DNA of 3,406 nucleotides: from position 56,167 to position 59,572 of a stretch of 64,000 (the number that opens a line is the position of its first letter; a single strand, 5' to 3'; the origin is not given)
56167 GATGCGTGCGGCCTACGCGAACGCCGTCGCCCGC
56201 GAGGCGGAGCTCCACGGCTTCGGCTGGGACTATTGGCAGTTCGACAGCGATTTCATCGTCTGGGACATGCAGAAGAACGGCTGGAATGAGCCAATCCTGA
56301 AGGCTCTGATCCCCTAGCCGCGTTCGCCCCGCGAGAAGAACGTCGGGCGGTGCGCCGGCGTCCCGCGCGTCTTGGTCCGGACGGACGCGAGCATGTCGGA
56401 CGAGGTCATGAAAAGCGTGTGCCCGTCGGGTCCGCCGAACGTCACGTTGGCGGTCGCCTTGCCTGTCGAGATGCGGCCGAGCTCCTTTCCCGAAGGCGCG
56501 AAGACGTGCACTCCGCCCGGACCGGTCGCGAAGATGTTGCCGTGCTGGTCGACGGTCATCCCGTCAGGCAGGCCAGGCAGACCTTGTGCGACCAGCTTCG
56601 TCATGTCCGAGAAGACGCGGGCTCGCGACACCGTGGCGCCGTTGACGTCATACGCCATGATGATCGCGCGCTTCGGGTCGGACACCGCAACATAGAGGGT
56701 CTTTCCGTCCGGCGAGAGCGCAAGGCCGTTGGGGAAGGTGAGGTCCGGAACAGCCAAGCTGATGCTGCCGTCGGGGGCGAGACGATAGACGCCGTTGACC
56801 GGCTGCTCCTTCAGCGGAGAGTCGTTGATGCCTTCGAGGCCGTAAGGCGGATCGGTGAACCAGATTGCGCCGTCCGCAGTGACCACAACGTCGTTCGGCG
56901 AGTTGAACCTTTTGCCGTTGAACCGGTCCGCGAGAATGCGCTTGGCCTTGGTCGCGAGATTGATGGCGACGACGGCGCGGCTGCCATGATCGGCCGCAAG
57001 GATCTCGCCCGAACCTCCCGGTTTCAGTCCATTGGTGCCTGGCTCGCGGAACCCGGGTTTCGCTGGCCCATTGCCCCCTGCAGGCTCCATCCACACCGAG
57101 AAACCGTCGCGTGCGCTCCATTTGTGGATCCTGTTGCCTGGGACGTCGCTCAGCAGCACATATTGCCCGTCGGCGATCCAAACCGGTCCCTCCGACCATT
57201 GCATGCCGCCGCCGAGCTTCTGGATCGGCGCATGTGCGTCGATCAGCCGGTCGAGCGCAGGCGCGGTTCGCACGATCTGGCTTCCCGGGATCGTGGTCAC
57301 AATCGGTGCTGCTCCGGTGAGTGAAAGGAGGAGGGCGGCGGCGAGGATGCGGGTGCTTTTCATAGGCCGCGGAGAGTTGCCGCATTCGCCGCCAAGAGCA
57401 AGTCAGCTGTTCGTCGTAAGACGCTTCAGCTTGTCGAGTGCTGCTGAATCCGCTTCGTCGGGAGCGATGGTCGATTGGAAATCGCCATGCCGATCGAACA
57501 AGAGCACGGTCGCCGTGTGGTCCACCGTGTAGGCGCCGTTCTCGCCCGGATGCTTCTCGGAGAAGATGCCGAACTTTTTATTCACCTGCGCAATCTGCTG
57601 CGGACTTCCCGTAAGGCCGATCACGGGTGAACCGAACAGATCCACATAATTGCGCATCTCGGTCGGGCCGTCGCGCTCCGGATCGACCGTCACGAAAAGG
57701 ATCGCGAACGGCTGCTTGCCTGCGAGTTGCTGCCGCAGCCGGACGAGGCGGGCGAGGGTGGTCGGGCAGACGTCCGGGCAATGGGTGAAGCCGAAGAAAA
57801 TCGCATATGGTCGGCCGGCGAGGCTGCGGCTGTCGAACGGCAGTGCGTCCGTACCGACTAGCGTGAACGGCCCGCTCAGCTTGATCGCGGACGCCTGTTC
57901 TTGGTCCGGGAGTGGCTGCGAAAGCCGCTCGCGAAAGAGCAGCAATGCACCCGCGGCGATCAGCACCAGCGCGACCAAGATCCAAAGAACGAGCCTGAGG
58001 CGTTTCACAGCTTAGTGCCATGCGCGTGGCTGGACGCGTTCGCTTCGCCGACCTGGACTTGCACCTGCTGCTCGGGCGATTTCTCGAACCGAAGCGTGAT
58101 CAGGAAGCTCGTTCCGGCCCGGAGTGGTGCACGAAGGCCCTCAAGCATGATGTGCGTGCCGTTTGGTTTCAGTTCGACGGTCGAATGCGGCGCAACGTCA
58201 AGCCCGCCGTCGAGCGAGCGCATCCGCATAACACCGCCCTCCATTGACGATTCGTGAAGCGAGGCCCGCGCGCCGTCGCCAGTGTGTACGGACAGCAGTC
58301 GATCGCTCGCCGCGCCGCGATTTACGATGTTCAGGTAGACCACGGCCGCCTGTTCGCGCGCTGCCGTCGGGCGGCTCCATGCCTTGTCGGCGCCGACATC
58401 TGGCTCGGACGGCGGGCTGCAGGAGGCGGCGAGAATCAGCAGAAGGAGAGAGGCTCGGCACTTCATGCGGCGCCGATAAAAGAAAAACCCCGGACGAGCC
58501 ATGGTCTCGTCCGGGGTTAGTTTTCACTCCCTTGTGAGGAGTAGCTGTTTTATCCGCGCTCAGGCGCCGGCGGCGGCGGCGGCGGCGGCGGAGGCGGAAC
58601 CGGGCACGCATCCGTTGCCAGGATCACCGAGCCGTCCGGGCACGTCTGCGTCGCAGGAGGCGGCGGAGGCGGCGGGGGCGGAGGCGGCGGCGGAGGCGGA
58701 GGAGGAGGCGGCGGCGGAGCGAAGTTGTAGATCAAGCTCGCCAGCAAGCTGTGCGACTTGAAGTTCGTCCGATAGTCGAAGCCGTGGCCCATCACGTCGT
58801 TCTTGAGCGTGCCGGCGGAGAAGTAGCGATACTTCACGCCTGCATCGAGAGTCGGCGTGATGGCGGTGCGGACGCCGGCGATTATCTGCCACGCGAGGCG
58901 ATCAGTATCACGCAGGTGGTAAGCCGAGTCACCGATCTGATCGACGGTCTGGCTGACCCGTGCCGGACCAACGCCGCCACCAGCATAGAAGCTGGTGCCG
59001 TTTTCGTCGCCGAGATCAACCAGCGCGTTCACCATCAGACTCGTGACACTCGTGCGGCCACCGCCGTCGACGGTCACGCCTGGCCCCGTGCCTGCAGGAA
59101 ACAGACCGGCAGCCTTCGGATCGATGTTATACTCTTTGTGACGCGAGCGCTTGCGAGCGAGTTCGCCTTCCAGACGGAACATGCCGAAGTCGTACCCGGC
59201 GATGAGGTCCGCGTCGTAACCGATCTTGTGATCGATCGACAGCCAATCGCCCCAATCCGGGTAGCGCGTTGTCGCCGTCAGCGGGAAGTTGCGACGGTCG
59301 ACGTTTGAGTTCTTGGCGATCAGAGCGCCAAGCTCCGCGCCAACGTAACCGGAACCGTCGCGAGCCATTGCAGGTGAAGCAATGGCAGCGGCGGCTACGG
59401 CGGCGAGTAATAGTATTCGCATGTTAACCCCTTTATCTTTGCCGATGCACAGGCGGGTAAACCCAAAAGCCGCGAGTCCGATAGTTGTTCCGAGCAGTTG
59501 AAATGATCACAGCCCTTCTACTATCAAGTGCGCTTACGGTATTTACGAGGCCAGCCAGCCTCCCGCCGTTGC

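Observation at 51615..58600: Shared C-terminal (P/G)ERG-stop tag on three unrelated exported proteins: candidate new envelope sorting or anchoring signal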

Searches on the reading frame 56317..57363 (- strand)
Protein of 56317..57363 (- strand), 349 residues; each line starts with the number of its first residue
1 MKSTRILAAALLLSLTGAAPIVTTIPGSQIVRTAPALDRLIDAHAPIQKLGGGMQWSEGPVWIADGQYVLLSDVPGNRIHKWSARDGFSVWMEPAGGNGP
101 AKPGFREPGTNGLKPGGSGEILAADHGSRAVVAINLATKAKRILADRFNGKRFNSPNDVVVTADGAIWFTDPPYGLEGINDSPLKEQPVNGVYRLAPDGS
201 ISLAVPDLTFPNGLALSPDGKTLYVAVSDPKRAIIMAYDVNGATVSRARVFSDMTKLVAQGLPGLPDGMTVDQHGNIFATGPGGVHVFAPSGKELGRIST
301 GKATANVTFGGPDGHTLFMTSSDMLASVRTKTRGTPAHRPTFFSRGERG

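Call 11: search_protein_families(library=pfam, proteins=[window:56317-57363:-], max_evalue=0.01)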
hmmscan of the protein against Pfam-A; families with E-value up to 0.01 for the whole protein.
seq(349 aa): 3 families
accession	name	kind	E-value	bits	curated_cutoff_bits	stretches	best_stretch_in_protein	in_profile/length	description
PF08450.18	SGL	-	1.5e-52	179.1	26.3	1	56-322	1-245/246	SMP-30/Gluconolactonase/LRE-like region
PF03088.22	Str_synth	-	0.00056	20.4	25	0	205-226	53-74/89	Strictosidine synthase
PF01436.27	NHL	-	0.00091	19.6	20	0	153-168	1-16/28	NHL repeat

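Call 19: find_homologous_proteins(query=window:56317-57363:-)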
Query window:56317-57363:- (349 aa): 8000 proteins with E <= 0.001 among 8000 candidates; the best 120 are listed.
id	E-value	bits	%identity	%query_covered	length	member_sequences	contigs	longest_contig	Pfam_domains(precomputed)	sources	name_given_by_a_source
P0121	1.0e-230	783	100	100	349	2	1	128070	PF08450.19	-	-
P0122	3.8e-185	633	81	95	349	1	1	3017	PF08450.19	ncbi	ncbi:MAG: SMP-30/gluconolactonase/LRE family protein [Sphingomicrobium sp.]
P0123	5.2e-177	606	81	96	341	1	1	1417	PF08450.19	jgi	jgi:gluconolactonase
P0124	4.5e-176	603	80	93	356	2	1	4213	PF08450.19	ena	-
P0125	6.9e-174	596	78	93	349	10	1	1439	PF03088.23,PF08450.19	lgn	-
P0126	2.1e-169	581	76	97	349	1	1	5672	PF08450.19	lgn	-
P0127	6.0e-154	531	69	100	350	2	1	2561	PF08450.19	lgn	-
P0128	8.5e-154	530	67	99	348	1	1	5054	PF08450.19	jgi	-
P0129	1.9e-152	526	69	95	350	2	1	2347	PF08450.19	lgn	-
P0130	3.2e-152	525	68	100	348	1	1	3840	PF08450.19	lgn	-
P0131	3.3e-152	525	68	100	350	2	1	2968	PF08450.19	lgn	-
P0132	7.5e-151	520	66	95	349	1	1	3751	PF08450.19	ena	-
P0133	9.2e-151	520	66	95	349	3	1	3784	PF08450.19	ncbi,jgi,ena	ncbi:MAG TPA: SMP-30/gluconolactonase/LRE family protein [Sphingomicrobium sp.]|jgi:gluconolactonase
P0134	1.1e-148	513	67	99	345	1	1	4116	PF08450.19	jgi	-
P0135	1.3e-148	513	68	95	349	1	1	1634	PF08450.19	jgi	jgi:gluconolactonase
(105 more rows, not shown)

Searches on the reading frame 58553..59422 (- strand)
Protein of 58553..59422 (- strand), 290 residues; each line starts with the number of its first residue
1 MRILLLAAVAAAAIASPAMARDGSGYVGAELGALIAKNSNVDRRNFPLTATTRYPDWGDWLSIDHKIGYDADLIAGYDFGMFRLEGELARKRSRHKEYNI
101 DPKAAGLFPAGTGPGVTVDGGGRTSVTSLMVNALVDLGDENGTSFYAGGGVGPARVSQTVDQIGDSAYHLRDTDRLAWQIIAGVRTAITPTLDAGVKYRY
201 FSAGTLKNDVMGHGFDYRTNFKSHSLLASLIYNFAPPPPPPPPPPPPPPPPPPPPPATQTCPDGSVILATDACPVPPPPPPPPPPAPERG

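Call 11: search_protein_families(library=pfam, proteins=[window:58553-59422:-], max_evalue=0.01)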
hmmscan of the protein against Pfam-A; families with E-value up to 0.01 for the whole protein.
seq(290 aa): 2 families
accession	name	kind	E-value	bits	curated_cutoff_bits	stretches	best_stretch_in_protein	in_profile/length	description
PF13505.12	OMP_b-brl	-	8.3e-12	46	28.7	1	6-218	3-174/175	Outer membrane protein beta-barrel domain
PF02462.21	Opacity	-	0.0041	17.6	21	0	76-208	2-110/126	Opacity family porin protein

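Call 12: search_protein_families(library=ncbifam, proteins=[window:58553-59422:-], max_evalue=1)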
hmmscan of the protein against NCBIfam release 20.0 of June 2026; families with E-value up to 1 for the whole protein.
seq(290 aa): 1 family
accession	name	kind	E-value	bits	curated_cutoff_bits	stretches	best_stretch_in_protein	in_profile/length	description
NF052636.1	Rick_Adr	subfamily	2.9e-16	59.7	210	1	1-230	1-220/224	adhesin Adr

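Call 15: find_homologous_proteins(query=window:58553-59422:-, region=225-290)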
Query seq(290 aa), residues 225-290 (66 aa): 1588 proteins with E <= 0.001 among 8000 candidates; the best 120 are listed.
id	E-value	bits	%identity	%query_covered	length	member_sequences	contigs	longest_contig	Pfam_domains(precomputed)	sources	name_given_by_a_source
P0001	3.3e-21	92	94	100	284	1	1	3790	PF01617.25,PF13505.13,PF01389.24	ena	-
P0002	1.6e-20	90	92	100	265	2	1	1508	PF13505.13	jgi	jgi:opacity protein-like surface antigen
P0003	1.9e-20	90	94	100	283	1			PF01617.25,PF13505.13,PF02462.21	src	-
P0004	3.2e-20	89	91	100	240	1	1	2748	PF13505.13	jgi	jgi:opacity protein-like surface antigen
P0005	6.2e-20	88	92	100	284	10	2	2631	PF13505.13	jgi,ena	jgi:opacity protein-like surface antigen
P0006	1.0e-19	88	92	100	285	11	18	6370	PF13505.13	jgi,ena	jgi:OmpA-OmpF porin, OOP family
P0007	2.4e-19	86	88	100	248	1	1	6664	PF13505.13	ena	-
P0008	3.1e-19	86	88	100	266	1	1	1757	PF13505.13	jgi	-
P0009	3.9e-19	86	90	100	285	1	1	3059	PF01617.25,PF13505.13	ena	-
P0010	4.7e-19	85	88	100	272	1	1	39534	PF13505.13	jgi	jgi:opacity protein-like surface antigen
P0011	5.0e-19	85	89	100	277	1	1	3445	PF13505.13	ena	-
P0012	6.4e-19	85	85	100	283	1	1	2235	PF01617.25,PF13505.13,PF02462.21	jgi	jgi:opacity protein-like surface antigen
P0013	6.9e-19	85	85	100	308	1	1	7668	PF13505.13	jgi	jgi:opacity protein-like surface antigen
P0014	6.9e-19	85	88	100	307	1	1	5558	PF01617.25,PF13505.13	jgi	jgi:opacity protein-like surface antigen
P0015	7.0e-19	85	89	100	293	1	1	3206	PF13505.13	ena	-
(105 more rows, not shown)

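Call 64: find_related_loci(query=window:58553-59422:-, collection=genome_contigs, flank=6000)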
Query window:58553-59422:- (290 aa) in genome_contigs; peptide patterns used: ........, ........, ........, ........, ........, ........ (x = any residue, [..] = any of these).
596 stretches matched a pattern (row limit reached: there are more); 395 encode a relative of the query (tblastn E <= 1e-3); the best 80 are kept; 80 distinct loci.
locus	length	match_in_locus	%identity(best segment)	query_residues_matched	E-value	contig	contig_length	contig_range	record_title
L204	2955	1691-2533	74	1-290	2e-103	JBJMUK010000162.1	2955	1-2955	MAG: Sphingomicrobium sp. isolate 12C16O_48h_50_P10_coass_bin_39 k141_2138856, whole genome shotgun sequence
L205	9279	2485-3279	64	5-273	3e-99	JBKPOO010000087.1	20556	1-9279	MAG: Pseudomonadota bacterium isolate GS_HAYS_MAG_00012 GS_HAYS_000000219380, whole genome shotgun sequence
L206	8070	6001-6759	64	16-273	1e-97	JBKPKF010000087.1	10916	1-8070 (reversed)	MAG: Pseudomonadota bacterium isolate GS_HAYS_MAG_00125 GS_HAYS_000002226597, whole genome shotgun sequence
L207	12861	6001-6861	65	1-290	1e-90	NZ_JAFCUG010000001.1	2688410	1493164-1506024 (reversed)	Sphingomonas sp. LHG3443-2 NODE_1_length_2688410_cov_116.840270, whole genome shotgun sequence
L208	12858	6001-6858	64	1-290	6e-88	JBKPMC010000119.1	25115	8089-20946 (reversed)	MAG: Pseudomonadota bacterium isolate GS_HAYS_MAG_00076 GS_HAYS_000003433522, whole genome shotgun sequence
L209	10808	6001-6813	62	1-273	8e-86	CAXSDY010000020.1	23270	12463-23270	MAG: uncultured Sphingomonadaceae bacterium isolate private_X16_metawrap_bin.14 genome assembly, contig: private_X16_met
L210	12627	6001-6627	61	21-234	3e-82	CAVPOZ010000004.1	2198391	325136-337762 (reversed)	MAG: uncultured Alphaproteobacteria bacterium isolate MFD09848.bin.2.6 genome assembly, contig: contig_2158, whole genom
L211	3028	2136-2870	54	21-290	2e-68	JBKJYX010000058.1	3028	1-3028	MAG: Sphingomicrobium sp. isolate swi_bin.22 k127_5041662, whole genome shotgun sequence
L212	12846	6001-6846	54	1-290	2e-63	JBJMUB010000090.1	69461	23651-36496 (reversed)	MAG: Sphingomicrobium sp. isolate 12C16O_168h_50_P10_coass_bin_36 k141_4513227, whole genome shotgun sequence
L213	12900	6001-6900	55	1-290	4e-62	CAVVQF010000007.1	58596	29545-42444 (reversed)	MAG: uncultured Alphaproteobacteria bacterium isolate MFD02581.bin.2.31 genome assembly, contig: contig_32367, whole gen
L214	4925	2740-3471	52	21-290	3e-61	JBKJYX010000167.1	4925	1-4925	MAG: Sphingomicrobium sp. isolate swi_bin.22 k127_5424017, whole genome shotgun sequence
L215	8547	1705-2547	52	1-290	7e-61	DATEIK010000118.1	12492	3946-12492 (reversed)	MAG TPA_asm: Sphingomicrobium sp. isolate SMAG_U8835 k141_290277, whole genome shotgun sequence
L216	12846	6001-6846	54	1-290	6e-61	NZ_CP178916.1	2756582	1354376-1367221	Sphingomonas sediminicola strain DSM 18106 chromosome, complete genome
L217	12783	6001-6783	50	2-290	9e-61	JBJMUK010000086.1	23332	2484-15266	MAG: Sphingomicrobium sp. isolate 12C16O_48h_50_P10_coass_bin_39 k141_2309144, whole genome shotgun sequence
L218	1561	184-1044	54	1-290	3e-63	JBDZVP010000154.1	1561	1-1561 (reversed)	MAG: Sphingomonadales bacterium isolate PE_dung15 NODE_36988_length_1561, whole genome shotgun sequence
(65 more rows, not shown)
